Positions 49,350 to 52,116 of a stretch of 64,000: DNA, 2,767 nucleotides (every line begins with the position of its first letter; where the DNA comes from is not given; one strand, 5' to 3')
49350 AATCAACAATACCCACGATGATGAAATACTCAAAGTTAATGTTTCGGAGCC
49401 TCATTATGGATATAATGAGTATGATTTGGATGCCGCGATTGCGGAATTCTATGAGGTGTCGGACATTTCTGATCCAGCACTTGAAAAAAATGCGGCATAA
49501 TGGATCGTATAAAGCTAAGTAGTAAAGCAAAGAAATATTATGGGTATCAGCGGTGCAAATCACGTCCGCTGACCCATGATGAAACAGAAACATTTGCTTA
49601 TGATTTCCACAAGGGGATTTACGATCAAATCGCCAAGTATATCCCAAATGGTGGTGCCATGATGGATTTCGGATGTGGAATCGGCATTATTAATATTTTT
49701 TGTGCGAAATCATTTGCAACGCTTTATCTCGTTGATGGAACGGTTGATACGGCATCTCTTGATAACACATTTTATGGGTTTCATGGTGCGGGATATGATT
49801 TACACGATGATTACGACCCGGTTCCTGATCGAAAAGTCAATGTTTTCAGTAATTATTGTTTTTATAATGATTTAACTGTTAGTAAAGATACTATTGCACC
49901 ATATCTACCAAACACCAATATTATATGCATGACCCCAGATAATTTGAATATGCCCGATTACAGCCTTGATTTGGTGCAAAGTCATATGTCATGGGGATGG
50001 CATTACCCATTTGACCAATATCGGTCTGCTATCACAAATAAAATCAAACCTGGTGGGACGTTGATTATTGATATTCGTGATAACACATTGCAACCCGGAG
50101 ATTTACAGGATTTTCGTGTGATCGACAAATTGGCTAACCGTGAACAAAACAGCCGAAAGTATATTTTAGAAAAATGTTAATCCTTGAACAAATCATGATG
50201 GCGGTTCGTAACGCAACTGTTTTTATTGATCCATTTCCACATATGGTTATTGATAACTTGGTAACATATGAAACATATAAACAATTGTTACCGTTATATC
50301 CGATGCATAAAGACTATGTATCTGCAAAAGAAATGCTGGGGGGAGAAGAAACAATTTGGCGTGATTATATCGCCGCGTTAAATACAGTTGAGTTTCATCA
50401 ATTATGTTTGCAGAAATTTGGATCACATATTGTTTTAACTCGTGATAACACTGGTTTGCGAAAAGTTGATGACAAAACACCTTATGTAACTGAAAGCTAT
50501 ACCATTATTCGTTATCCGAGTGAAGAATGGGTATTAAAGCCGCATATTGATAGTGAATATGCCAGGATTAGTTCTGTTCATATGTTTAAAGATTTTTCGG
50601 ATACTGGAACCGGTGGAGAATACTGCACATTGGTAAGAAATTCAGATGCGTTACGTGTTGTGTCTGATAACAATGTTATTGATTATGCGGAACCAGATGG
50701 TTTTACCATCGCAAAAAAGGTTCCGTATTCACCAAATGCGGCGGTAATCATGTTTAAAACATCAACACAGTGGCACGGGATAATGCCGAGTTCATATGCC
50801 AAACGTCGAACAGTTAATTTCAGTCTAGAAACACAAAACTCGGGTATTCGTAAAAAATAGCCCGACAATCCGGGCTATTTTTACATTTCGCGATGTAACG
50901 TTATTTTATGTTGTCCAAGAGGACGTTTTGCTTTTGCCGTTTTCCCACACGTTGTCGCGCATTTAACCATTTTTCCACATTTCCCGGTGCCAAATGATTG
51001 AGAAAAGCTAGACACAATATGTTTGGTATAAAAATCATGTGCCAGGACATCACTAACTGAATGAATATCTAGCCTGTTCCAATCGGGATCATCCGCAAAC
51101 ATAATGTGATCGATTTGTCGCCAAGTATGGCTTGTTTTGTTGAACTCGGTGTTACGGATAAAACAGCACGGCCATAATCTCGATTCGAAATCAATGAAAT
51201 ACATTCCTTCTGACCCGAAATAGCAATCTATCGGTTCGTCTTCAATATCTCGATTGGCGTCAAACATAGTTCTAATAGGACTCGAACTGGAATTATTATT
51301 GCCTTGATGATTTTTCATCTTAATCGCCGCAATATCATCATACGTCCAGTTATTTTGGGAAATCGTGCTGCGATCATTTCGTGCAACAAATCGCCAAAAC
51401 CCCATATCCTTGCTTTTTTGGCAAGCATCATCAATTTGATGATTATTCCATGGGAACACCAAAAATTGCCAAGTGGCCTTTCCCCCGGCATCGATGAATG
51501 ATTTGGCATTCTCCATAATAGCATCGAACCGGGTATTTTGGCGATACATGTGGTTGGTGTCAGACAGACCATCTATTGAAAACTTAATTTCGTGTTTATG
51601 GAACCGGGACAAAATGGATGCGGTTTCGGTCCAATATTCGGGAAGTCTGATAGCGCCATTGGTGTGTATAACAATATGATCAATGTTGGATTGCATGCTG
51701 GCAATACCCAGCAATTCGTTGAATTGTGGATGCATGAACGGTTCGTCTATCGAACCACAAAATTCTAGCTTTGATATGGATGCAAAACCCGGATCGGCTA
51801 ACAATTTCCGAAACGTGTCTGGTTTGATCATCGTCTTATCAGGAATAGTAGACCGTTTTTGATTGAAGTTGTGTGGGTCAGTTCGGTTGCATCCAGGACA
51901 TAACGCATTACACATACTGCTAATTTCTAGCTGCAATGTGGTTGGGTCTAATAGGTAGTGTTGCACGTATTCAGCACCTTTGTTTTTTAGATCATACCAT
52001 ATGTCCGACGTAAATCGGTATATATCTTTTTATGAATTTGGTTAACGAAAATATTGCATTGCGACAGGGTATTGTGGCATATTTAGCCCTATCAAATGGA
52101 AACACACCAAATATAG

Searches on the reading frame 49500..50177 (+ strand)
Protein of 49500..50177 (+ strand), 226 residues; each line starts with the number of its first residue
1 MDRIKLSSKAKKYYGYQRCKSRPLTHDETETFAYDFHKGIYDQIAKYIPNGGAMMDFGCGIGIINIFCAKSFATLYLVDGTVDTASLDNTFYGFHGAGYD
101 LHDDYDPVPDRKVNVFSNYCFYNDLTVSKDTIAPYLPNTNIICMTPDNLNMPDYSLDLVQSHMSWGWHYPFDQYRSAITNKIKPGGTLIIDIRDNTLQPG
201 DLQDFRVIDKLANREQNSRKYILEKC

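Call 12: search_protein_families(library=pfam, proteins=[window:49500-50177:+], max_evalue=0.01)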
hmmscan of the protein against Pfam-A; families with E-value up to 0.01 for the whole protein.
window:49500-50177:+ (226 aa): 2 families
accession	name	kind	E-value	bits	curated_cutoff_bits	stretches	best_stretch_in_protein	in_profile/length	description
PF08241.18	Methyltransf_11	-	0.00021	22.3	21.2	0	139-190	44-95/95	Methyltransferase domain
PF13489.12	Methyltransf_23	-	0.00072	19.8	27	1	41-196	13-122/164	Methyltransferase domain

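Call 50: search_protein_families(library=phrogs, proteins=[window:49500-50177:+], max_evalue=0.001)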
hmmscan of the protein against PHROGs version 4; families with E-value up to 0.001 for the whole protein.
window:49500-50177:+ (226 aa): 0 families

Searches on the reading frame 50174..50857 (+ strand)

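Call 12: search_protein_families(library=pfam, proteins=[window:50174-50857:+], max_evalue=0.01)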
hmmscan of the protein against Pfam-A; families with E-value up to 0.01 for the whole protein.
window:50174-50857:+ (228 aa): 1 family
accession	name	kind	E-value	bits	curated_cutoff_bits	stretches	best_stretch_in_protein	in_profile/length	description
PF13640.12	2OG-FeII_Oxy_3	-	0.00084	20.7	27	1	111-215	3-94/98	2OG-Fe(II) oxygenase superfamily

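Call 50: search_protein_families(library=phrogs, proteins=[window:50174-50857:+], max_evalue=0.001)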
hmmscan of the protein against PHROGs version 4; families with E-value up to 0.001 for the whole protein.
window:50174-50857:+ (228 aa): 0 families

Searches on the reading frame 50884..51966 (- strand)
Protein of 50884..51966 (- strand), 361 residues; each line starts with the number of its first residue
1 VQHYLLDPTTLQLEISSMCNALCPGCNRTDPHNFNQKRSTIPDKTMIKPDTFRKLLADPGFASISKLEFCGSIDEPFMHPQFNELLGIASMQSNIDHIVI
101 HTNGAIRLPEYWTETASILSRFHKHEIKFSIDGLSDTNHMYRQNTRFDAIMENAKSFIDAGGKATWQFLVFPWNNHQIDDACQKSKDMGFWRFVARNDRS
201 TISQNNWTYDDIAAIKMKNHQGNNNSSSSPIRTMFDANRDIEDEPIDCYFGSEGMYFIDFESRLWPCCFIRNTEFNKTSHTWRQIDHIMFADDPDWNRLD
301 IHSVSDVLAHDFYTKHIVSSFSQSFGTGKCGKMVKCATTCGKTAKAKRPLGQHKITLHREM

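Call 12: search_protein_families(library=pfam, proteins=[window:50884-51966:-], max_evalue=0.01)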
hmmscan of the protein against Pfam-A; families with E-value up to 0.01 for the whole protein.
window:50884-51966:- (361 aa): 1 family
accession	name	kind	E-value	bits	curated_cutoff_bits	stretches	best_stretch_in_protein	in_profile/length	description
PF04055.27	Radical_SAM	-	2e-07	31.8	29.5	1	14-179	2-160/166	Radical SAM superfamily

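Call 50: search_protein_families(library=phrogs, proteins=[window:50884-51966:-], max_evalue=0.001)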
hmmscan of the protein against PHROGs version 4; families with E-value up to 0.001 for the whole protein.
window:50884-51966:- (361 aa): 2 families
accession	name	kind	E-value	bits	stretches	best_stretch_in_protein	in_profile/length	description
phrog_21308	-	other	1.6e-18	67.2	1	11-278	415-665/735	radical SAM domain-containing protein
phrog_13987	-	other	0.00013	22.3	1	12-188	18-187/274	radical SAM domain-containing protein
